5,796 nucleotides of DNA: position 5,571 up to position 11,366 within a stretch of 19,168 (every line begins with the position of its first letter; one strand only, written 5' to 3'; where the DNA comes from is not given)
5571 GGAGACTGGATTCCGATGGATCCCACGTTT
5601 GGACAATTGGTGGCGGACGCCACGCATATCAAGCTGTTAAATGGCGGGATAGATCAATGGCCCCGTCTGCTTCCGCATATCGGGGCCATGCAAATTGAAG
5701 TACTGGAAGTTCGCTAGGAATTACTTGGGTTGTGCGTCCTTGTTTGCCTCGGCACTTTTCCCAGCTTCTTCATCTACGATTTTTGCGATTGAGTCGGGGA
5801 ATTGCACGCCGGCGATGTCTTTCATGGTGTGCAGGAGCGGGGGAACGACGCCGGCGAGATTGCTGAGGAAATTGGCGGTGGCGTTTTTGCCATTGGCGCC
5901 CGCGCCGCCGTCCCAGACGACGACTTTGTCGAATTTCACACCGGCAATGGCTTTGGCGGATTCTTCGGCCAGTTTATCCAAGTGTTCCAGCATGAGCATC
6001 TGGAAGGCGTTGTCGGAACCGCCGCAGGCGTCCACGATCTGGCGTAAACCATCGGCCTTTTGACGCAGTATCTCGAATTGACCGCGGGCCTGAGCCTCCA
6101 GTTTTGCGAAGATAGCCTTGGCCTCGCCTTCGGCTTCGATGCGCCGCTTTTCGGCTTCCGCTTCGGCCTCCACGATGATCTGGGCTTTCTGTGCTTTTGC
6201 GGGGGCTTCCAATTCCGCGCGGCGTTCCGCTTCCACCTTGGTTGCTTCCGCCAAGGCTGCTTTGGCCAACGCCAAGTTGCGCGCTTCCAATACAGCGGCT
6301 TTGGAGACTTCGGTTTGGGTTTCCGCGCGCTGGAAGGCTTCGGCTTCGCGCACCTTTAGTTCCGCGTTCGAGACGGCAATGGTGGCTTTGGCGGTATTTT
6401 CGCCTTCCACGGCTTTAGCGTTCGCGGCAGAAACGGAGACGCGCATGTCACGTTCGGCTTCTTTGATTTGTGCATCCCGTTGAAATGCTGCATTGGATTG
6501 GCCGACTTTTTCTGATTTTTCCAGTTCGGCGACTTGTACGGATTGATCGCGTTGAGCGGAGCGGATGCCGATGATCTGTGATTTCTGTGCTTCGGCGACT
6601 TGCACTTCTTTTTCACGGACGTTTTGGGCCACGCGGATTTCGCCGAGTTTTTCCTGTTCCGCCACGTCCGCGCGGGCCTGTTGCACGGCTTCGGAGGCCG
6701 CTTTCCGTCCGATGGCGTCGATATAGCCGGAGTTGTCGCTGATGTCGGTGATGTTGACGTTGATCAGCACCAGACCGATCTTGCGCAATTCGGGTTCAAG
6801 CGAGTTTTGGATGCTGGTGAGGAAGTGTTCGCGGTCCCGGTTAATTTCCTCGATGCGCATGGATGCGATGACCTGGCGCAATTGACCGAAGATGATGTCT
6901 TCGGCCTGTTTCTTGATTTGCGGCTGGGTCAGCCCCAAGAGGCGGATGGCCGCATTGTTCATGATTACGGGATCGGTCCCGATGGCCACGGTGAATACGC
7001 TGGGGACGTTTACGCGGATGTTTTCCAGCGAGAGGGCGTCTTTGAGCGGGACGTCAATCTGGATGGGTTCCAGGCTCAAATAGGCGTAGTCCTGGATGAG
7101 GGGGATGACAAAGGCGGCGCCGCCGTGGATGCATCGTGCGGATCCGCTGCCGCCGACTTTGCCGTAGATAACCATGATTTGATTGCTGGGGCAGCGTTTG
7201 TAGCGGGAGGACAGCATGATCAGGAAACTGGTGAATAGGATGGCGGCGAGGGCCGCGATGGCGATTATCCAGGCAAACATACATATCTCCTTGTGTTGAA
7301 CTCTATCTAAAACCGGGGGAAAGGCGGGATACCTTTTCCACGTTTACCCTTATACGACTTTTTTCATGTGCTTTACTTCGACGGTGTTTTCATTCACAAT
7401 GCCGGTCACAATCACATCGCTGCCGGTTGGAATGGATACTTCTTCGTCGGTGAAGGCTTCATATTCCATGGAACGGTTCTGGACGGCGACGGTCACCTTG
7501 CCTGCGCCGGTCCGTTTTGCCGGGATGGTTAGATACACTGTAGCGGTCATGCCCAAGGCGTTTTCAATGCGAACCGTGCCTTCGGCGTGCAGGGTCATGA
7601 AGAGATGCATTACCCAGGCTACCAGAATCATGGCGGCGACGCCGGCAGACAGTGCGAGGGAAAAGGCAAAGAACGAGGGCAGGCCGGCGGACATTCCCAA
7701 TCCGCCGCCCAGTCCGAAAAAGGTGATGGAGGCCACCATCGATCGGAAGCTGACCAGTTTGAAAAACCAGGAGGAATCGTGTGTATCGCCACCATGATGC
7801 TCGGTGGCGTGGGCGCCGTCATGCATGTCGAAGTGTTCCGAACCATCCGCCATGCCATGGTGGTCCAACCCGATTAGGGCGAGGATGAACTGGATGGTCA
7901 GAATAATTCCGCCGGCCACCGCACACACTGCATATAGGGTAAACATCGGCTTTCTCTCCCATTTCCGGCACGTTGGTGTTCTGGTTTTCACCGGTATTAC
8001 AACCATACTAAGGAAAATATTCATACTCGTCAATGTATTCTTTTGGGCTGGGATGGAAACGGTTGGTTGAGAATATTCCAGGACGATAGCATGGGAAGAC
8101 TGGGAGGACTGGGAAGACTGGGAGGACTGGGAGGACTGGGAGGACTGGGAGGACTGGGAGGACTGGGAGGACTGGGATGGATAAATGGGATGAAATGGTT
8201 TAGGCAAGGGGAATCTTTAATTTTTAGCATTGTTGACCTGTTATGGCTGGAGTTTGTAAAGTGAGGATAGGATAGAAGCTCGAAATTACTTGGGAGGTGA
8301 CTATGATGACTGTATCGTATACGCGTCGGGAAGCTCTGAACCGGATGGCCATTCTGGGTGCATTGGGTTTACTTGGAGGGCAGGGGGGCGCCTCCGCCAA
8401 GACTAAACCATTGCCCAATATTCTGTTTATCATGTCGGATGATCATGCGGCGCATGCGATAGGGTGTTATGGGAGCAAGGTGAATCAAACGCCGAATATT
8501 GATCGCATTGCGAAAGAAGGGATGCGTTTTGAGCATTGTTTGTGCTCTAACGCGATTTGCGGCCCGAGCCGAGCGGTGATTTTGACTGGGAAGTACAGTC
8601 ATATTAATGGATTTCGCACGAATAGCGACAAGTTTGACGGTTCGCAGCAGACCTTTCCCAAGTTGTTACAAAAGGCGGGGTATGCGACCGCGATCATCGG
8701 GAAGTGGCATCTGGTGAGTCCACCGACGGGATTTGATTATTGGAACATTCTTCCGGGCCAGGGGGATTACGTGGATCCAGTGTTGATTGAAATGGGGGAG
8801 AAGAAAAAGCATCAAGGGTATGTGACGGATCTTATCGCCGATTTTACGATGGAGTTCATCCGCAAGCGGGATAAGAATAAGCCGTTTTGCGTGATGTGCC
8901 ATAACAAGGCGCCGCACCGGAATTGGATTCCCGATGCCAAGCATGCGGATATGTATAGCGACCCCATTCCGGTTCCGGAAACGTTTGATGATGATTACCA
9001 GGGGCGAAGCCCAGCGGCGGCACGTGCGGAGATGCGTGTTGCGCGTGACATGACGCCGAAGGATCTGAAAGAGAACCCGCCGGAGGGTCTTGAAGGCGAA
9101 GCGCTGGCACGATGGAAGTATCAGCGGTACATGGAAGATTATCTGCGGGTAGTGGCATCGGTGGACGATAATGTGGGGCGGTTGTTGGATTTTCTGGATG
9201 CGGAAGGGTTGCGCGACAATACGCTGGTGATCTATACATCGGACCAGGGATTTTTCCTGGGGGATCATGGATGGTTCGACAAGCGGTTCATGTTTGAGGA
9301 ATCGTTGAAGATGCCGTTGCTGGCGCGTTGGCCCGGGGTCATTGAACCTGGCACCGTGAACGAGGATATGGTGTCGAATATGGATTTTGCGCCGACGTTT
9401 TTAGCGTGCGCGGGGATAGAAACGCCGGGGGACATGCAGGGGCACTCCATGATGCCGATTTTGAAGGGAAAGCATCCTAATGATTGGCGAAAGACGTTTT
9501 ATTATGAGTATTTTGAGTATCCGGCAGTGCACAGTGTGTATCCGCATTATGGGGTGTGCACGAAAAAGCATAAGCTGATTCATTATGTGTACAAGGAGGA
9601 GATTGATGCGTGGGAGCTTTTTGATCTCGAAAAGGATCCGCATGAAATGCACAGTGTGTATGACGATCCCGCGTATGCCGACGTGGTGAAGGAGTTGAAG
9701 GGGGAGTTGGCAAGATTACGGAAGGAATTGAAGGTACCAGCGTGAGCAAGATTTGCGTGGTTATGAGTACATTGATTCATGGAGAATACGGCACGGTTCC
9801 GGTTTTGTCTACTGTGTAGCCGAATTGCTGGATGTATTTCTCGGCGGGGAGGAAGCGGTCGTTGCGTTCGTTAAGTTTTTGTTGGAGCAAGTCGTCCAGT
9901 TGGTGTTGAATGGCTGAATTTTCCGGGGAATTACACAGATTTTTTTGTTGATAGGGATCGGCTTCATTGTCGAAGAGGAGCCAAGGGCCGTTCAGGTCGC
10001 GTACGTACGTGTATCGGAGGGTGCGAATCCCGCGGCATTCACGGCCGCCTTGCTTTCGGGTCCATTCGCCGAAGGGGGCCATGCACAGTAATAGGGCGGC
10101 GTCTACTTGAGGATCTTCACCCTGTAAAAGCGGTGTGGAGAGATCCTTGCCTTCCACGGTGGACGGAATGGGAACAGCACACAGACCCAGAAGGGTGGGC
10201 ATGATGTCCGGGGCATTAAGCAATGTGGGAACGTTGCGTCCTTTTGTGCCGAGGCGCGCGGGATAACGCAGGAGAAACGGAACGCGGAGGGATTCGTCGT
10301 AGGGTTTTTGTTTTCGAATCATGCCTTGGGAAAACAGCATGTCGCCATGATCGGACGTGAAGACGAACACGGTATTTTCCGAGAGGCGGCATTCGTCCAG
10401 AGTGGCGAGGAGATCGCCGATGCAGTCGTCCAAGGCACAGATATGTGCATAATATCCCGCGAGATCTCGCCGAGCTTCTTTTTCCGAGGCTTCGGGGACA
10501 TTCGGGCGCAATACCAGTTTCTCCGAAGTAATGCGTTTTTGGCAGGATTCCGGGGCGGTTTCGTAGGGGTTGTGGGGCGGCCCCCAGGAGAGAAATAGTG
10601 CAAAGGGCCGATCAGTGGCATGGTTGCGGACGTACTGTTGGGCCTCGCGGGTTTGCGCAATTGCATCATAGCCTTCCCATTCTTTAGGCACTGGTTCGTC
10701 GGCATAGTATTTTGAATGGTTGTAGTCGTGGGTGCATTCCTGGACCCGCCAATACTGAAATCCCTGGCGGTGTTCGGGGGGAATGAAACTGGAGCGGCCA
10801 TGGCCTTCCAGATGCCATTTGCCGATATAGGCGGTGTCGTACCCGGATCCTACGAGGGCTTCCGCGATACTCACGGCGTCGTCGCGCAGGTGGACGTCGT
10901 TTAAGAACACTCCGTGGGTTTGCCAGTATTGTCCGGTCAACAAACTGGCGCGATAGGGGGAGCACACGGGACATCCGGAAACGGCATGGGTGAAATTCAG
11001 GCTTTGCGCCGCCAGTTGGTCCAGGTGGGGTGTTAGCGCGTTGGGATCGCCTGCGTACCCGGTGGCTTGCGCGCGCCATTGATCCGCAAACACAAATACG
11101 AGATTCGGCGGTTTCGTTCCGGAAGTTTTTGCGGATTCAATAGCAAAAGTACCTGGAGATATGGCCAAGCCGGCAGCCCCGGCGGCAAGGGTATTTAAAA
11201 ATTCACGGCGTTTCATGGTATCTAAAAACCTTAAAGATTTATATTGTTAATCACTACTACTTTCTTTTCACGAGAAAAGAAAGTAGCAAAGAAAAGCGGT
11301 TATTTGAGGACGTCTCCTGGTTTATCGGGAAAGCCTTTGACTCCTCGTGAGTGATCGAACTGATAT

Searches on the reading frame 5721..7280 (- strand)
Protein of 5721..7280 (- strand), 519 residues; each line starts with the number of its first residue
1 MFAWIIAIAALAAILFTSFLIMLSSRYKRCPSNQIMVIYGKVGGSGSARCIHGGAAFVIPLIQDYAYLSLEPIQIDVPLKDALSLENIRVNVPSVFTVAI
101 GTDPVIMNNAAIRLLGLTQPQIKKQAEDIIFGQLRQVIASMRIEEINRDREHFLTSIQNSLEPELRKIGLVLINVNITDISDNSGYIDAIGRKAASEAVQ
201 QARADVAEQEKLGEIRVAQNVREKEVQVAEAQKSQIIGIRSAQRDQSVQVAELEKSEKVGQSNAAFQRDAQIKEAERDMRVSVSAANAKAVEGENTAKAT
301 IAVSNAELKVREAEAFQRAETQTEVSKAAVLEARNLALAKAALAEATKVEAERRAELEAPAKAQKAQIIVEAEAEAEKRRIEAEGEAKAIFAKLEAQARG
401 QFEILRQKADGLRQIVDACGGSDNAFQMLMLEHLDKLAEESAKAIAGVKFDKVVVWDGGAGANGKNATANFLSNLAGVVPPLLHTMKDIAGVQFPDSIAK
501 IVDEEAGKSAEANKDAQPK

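Call 7: search_protein_families(library=pfam, proteins=[window:5721-7280:-])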
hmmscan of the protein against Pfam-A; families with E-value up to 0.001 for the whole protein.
window:5721-7280:- (519 aa): 1 family
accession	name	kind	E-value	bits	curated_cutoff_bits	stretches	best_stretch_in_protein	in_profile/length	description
PF01145.31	Band_7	-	2.4e-27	96.6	23.6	1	31-211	4-176/176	SPFH domain / Band 7 family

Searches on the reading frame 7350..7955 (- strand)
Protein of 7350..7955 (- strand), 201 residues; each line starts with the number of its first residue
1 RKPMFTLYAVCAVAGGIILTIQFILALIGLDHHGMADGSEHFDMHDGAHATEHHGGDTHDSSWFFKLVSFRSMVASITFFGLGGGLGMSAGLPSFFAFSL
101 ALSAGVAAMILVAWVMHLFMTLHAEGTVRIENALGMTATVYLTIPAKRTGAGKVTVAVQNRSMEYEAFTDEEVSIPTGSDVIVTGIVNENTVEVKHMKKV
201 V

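Call 7: search_protein_families(library=pfam, proteins=[window:7350-7955:-])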
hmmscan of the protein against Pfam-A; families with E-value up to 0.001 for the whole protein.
window:7350-7955:- (201 aa): 0 families

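Call 55: find_encoding_contigs(protein=window:7350-7946:-, flank=2500, max_places=10)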
Protein window:7350-7946:- (198 aa): 7 contigs read that carry it; 4 places shown.
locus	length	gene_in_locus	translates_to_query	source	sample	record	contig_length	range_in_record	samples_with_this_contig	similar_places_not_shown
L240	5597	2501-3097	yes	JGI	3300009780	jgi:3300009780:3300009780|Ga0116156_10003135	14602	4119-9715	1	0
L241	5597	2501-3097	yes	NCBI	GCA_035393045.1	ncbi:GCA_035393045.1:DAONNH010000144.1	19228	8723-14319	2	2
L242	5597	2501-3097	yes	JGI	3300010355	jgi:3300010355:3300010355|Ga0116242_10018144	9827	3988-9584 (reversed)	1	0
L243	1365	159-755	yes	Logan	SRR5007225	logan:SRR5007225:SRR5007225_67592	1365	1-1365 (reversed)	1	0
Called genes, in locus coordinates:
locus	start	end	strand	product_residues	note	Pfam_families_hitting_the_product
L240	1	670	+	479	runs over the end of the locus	PF00884:Sulfatase, PF01663:Phosphodiest, PF16347:SGSH_C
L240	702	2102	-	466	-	PF00884:Sulfatase, PF01663:Phosphodiest (faint), PF16347:SGSH_C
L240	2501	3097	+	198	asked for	-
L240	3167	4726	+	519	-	PF01145:Band_7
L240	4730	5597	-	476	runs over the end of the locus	PF13471:Transglut_core3 (weak), PF01841:Transglut_core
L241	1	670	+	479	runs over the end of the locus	PF00884:Sulfatase, PF01663:Phosphodiest, PF16347:SGSH_C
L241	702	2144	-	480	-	PF00884:Sulfatase, PF01663:Phosphodiest (faint), PF16347:SGSH_C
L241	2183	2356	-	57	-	-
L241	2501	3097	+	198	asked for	-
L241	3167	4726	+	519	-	PF01145:Band_7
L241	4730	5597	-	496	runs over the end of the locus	PF01841:Transglut_core, PF13471:Transglut_core3 (weak)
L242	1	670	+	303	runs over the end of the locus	?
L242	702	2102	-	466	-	PF00884:Sulfatase, PF01663:Phosphodiest (faint), PF16347:SGSH_C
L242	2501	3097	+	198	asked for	-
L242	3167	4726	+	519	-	PF01145:Band_7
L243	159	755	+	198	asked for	-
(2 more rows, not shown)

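Call 67: search_protein_families(library=pfam, proteins=[window:7350-7946:-], max_evalue=0.01)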
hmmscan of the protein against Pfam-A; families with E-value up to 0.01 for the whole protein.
window:7350-7946:- (198 aa): 0 families

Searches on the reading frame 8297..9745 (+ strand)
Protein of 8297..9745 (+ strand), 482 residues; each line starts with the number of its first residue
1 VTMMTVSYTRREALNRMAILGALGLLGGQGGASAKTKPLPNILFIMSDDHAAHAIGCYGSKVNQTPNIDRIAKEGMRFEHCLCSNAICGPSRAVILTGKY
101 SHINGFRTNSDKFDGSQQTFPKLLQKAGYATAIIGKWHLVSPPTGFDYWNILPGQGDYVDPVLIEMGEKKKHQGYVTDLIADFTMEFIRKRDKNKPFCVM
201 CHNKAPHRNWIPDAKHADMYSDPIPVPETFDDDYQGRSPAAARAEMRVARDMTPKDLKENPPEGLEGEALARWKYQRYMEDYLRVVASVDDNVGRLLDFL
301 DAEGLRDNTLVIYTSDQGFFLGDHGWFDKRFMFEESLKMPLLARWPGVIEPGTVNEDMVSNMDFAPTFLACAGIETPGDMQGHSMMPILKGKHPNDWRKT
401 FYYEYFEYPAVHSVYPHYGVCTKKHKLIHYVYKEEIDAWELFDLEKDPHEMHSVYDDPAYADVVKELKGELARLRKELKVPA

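Call 7: search_protein_families(library=pfam, proteins=[window:8297-9745:+])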
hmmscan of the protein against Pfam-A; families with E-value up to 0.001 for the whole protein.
window:8297-9745:+ (482 aa): 3 families
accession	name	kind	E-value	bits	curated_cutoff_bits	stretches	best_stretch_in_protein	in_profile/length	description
PF16347.10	SGSH_C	-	3.8e-67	225.7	29.3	1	322-476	1-153/154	N-sulphoglucosamine sulphohydrolase, C-terminal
PF00884.28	Sulfatase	-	1.4e-52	179.3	25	1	40-374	1-301/301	Sulfatase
PF01663.27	Phosphodiest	-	2.7e-09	37.5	23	1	281-322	183-224/342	Type I phosphodiesterase / nucleotide pyrophosphatase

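Call 15: find_encoding_contigs(protein=window:8303-9745:+, flank=3000, max_places=10)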
Protein window:8303-9745:+ (480 aa): 4 contigs read that carry it; 2 places shown.
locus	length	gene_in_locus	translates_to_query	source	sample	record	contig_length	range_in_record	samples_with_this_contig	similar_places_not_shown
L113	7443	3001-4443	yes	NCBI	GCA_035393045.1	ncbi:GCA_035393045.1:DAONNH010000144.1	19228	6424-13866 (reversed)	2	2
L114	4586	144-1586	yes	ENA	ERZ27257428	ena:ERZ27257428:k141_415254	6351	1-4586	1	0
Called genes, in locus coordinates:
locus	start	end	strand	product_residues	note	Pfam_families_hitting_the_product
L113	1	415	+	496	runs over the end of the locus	PF01841:Transglut_core, PF13471:Transglut_core3 (weak)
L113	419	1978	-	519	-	PF01145:Band_7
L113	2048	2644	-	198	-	-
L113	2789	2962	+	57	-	-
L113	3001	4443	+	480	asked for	PF00884:Sulfatase, PF01663:Phosphodiest (faint), PF16347:SGSH_C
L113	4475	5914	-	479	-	PF00884:Sulfatase, PF01663:Phosphodiest, PF16347:SGSH_C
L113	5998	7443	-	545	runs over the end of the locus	PF00884:Sulfatase, PF01663:Phosphodiest (weak), PF16347:SGSH_C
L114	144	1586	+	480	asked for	PF00884:Sulfatase, PF01663:Phosphodiest (faint), PF16347:SGSH_C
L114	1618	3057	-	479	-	PF00884:Sulfatase, PF01663:Phosphodiest, PF16347:SGSH_C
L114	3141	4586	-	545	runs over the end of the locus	PF00884:Sulfatase, PF01663:Phosphodiest (weak), PF16347:SGSH_C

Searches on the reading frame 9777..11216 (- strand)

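Call 7: search_protein_families(library=pfam, proteins=[window:9777-11216:-])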
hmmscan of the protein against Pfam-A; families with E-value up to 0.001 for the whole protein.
window:9777-11216:- (479 aa): 3 families
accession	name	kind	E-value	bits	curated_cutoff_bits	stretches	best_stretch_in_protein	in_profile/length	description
PF00884.28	Sulfatase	-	2.6e-50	171.9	25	1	37-345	1-298/301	Sulfatase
PF16347.10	SGSH_C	-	6.9e-19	69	29.3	1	300-447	6-151/154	N-sulphoglucosamine sulphohydrolase, C-terminal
PF01663.27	Phosphodiest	-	6.8e-10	39.5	23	1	60-291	18-220/342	Type I phosphodiesterase / nucleotide pyrophosphatase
